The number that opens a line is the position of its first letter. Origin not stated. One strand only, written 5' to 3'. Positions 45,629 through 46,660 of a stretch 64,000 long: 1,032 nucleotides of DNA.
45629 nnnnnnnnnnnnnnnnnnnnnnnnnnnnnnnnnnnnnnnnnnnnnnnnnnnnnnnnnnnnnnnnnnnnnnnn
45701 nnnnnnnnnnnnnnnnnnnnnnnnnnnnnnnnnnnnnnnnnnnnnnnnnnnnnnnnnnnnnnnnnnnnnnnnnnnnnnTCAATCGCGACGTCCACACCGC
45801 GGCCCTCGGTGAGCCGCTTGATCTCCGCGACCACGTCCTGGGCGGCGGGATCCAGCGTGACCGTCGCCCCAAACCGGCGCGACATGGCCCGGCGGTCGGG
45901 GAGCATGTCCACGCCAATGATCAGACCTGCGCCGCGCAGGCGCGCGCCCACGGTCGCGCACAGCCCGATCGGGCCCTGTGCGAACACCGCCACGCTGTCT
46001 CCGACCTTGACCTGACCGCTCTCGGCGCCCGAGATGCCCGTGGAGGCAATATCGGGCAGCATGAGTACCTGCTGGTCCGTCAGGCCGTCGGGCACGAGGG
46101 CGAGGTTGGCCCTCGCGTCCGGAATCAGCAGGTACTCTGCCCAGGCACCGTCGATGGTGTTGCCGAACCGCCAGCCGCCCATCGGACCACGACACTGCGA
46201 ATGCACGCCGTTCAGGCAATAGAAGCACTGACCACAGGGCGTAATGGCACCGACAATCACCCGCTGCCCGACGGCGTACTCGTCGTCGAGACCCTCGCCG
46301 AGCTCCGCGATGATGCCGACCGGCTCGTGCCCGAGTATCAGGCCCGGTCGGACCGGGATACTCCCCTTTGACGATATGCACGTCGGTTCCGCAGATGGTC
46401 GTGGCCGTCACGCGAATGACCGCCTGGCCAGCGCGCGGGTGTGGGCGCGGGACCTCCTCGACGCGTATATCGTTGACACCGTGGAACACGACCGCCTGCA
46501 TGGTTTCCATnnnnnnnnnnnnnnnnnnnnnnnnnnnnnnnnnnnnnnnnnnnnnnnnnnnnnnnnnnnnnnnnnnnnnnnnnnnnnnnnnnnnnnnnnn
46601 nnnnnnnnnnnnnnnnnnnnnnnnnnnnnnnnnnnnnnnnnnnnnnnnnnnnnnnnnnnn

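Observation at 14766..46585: -24/-12 (sigma-54) promoter-like motifs placed correctly upstream of several operons of the stress cluster, including two divergent pairs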

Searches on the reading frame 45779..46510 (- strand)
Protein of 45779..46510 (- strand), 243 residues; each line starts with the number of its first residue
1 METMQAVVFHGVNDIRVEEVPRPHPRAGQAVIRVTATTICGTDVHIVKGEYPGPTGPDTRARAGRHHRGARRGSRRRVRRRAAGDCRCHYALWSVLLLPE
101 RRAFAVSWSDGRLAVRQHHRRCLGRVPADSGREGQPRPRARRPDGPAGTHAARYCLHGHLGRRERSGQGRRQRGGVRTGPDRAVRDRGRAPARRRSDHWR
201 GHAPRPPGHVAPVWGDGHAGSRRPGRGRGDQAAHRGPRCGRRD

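Call 13: search_protein_families(library=pfam, proteins=[window:45779-46510:-])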
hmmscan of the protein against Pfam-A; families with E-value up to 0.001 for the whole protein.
window:45779-46510:- (243 aa): 1 family
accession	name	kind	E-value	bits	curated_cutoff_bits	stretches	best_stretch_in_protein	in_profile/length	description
PF08240.17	ADH_N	-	0.00011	22.8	23.5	1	27-57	2-33/104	Alcohol dehydrogenase GroES-like domain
